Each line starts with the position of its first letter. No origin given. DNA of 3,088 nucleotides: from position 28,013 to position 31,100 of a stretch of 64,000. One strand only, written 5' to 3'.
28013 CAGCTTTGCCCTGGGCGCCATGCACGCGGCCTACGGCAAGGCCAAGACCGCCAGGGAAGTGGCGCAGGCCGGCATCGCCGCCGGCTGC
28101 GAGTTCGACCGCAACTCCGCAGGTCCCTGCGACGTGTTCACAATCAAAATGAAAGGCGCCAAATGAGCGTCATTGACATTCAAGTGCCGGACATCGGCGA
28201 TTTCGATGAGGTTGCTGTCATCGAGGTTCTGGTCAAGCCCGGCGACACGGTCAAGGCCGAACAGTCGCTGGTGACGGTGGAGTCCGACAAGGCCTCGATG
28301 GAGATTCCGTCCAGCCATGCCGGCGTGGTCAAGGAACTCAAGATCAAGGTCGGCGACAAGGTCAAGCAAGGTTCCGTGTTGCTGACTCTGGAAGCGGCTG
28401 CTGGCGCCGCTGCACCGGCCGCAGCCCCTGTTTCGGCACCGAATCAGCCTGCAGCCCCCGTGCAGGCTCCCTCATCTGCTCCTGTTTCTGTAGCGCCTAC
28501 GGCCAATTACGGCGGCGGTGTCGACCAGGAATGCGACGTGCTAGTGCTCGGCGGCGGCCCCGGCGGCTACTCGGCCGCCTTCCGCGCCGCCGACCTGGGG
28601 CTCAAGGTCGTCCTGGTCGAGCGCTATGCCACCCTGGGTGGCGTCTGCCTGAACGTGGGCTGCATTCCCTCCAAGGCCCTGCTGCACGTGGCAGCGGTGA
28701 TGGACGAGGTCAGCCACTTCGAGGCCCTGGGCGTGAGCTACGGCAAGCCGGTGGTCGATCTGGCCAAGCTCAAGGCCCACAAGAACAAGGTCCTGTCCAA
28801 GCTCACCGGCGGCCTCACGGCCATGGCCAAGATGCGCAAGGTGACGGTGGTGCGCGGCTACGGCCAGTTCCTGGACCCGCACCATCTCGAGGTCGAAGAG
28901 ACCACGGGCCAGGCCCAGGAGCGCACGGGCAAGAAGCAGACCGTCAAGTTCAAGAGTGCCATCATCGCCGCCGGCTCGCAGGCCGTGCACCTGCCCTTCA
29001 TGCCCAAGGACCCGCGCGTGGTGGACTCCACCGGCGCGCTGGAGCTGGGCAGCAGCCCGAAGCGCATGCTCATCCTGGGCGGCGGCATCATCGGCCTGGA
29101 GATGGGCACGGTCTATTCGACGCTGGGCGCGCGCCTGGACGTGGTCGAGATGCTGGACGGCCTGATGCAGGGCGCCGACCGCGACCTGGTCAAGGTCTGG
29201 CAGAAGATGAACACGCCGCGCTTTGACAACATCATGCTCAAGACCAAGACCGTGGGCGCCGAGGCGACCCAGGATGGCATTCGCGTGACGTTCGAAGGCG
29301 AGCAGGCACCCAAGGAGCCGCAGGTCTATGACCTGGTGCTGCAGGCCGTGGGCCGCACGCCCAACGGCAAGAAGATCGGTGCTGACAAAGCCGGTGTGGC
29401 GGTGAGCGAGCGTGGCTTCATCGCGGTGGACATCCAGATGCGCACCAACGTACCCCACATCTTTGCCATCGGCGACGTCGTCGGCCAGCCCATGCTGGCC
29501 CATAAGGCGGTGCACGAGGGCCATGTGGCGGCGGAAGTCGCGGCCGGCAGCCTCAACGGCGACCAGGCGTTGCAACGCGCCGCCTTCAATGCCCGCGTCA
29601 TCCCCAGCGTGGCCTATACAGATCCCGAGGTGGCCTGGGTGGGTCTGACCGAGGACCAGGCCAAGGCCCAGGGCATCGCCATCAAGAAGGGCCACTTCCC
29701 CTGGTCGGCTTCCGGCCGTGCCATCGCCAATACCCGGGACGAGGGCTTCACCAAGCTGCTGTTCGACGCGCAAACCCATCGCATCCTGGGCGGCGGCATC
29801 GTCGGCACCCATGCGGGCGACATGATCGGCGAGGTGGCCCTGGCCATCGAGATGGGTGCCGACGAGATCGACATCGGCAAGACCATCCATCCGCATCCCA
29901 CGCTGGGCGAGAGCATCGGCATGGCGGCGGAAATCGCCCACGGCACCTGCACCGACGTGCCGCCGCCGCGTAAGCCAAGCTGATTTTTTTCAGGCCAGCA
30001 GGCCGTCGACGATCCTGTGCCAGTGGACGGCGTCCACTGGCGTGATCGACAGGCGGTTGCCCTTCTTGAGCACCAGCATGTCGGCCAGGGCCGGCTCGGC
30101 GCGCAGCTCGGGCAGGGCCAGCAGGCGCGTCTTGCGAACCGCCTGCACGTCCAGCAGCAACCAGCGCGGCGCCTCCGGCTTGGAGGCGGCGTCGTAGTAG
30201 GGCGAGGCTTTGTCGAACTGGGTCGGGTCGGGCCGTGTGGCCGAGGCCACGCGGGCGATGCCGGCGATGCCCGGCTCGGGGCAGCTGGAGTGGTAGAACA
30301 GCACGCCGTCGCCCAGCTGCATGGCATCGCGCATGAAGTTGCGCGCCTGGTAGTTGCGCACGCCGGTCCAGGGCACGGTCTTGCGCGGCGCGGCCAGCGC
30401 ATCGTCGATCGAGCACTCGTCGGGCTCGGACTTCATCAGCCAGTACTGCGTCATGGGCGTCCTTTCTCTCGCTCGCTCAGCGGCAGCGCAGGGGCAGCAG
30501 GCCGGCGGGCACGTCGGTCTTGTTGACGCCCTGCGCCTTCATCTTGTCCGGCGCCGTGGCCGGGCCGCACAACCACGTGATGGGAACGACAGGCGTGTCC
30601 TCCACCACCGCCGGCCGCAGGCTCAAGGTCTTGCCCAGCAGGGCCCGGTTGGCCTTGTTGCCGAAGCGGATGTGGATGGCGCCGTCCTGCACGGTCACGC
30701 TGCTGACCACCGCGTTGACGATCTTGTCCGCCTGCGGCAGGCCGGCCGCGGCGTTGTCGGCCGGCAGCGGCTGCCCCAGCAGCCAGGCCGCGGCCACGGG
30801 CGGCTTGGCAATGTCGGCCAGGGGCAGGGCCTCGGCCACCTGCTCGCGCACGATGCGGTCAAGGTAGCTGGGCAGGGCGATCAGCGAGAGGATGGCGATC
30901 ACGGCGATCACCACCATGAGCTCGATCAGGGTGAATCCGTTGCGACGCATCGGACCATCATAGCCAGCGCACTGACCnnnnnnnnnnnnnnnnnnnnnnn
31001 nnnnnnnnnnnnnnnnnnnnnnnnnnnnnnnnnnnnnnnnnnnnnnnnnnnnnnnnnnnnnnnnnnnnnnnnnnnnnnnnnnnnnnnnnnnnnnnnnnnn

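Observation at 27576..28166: Proteasome/HslV-like Thr-N-terminal hydrolase homologue translationally coupled between PDH E2 and a lipoyl-bearing E3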

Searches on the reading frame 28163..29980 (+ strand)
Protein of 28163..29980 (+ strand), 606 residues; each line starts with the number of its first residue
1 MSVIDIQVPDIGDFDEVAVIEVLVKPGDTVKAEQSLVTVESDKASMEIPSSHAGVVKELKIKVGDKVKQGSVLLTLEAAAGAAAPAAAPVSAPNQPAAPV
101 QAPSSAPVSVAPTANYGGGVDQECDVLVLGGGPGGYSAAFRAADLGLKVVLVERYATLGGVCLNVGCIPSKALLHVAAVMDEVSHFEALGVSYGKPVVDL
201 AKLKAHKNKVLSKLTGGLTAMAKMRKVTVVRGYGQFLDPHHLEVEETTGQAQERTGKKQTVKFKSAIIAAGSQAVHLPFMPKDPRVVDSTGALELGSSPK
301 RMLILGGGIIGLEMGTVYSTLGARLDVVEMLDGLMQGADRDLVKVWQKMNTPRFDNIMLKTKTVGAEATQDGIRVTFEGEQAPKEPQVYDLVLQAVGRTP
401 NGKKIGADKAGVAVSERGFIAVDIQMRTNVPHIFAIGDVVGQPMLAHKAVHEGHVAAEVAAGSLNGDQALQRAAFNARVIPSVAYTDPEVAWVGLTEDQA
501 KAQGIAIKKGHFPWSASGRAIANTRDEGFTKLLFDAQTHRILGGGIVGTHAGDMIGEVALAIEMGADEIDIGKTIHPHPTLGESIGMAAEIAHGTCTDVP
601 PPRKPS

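Call 4: search_protein_families(library=pfam, proteins=[window:28163-29980:+], max_evalue=1)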
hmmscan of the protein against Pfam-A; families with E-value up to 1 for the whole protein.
window:28163-29980:+ (606 aa): 23 families
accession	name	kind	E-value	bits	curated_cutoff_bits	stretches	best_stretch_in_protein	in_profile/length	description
PF07992.20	Pyr_redox_2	-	1.3e-60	205.7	26.1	1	125-453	2-291/291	Pyridine nucleotide-disulphide oxidoreductase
PF02852.28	Pyr_redox_dim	-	6.4e-38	129.8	25.3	1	480-588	1-109/110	Pyridine nucleotide-disulphide oxidoreductase, dimerisation domain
PF00364.28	Biotin_lipoyl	-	2.5e-23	82.1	22.1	1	5-76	2-73/73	Biotin-requiring enzyme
PF00070.33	Pyr_redox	-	4.1e-11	43.7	22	1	301-377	1-79/82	Pyridine nucleotide-disulphide oxidoreductase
PF12831.13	FAD_oxidored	-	1.4e-10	41.5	27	1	125-162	1-38/416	FAD dependent oxidoreductase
PF01134.28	GIDA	-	3.4e-07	30.1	22.1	1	125-189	1-62/391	Glucose inhibited division protein A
PF01262.27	AlaDh_PNT_C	-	9.7e-06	25.6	23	1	118-154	21-59/214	Alanine dehydrogenase/PNT, C-terminal domain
PF13533.13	Biotin_lipoyl_2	-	1.7e-05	24.9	29.8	1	50-77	5-32/32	Biotin-lipoyl like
PF00890.30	FAD_binding_2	-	3.2e-05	23.8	20.4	1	125-159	1-35/414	FAD binding domain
PF01946.23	Thi4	-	6.9e-05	22.6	26.2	1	123-172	17-67/235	Thi4 family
PF13450.12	NAD_binding_8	-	0.001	19.7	21.9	1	128-162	1-35/68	NAD(P)-binding Rossmann-like domain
PF01494.25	FAD_binding_3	-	0.0011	18.7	22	1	123-157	1-35/349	FAD binding domain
PF07831.19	PYNP_C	-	0.0025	17.9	27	1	58-81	35-58/75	Pyrimidine nucleoside phosphorylase C-terminal domain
PF13738.12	Pyr_redox_3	-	0.0042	16.8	30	1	257-437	119-305/305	Pyridine nucleotide-disulphide oxidoreductase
PF04625.18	DEC-1_N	-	0.0045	16.5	29.2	1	57-115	90-147/403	DEC-1 protein, N-terminal region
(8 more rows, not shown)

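Call 5: search_protein_families(library=ncbifam, proteins=[window:28163-29980:+], max_evalue=1)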
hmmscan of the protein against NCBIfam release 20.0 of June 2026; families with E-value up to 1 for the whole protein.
window:28163-29980:+ (606 aa): 147 families (the best 25 are shown)
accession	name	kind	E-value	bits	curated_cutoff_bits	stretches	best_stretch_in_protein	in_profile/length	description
TIGR01350.1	lipoamide_DH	equivalog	2.7e-143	478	408.8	1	124-594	2-456/461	dihydrolipoyl dehydrogenase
NF004943.0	PRK06292.2-1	equivalog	1.5e-92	310.8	432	1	122-589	2-452/456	dihydrolipoyl dehydrogenase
TIGR02053.1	MerA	equivalog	6.4e-85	285.9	454.45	1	125-590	2-451/465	mercury(II) reductase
NF004991.0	PRK06370.1-3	subfamily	2.4e-83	280.4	620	1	122-591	34-486/509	FAD-containing oxidoreductase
NF003585.0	PRK05249.1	equivalog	1e-81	275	465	1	122-589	5-454/464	Si-specific NAD(P)(+) transhydrogenase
NF004776.0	PRK06116.1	equivalog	1.1e-76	258.6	480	1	122-583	3-444/450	glutathione-disulfide reductase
NF004992.0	PRK06370.1-4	equivalog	3.5e-73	246.6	629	1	122-585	3-448/459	FAD-containing oxidoreductase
NF004945.0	PRK06292.2-3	equivalog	5.8e-71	239.8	494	1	124-585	4-445/457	dihydrolipoyl dehydrogenase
NF004946.0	PRK06292.2-4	subfamily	1.7e-67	228.2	634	1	122-588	2-466/487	dihydrolipoyl dehydrogenase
NF005884.0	PRK07846.1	equivalog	1.8e-67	228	501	1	123-585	3-444/454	mycothione reductase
NF005883.0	PRK07845.1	equivalog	4e-65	220.6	479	1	125-592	4-459/466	NAD(P)H-quinone dehydrogenase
NF004947.0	PRK06292.2-5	equivalog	4.7e-65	220.3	592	1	122-589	2-455/474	dihydrolipoyl dehydrogenase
TIGR01421.1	gluta_reduc_1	equivalog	4.3e-64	217.4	556.15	1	123-584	2-445/450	glutathione-disulfide reductase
NF004939.0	PRK06292.1-1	equivalog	2.9e-63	214.2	435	1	122-589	4-455/476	dihydrolipoyl dehydrogenase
TIGR01424.1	gluta_reduc_2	equivalog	3.7e-63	213.7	606.05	1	124-584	3-441/446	glutathione-disulfide reductase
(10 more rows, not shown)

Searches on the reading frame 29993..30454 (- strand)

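Call 37: search_protein_families(library=pfam, proteins=[window:29993-30454:-], max_evalue=0.001)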
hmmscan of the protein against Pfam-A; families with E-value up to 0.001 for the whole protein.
window:29993-30454:- (154 aa): 1 family
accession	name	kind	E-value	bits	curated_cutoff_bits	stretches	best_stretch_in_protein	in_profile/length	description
PF01878.24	EVE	-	1.1e-50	171.9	23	1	3-149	1-143/145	EVE domain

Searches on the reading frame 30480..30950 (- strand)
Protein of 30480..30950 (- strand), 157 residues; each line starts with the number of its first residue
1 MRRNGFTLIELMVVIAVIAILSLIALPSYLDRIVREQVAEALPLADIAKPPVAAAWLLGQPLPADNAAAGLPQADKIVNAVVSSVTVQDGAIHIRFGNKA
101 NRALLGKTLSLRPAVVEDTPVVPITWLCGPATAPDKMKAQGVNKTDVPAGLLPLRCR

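Call 37: search_protein_families(library=pfam, proteins=[window:30480-30950:-], max_evalue=0.001)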
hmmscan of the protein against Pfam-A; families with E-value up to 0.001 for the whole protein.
window:30480-30950:- (157 aa): 2 families
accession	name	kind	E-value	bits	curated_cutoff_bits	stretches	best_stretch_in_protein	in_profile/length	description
PF00114.24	Pilin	-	7.7e-13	49.8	22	1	35-157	2-108/108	Pilin (bacterial filament)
PF07963.17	N_methyl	-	6.3e-09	35.5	21.2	1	2-26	3-27/27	Prokaryotic N-terminal methylation motif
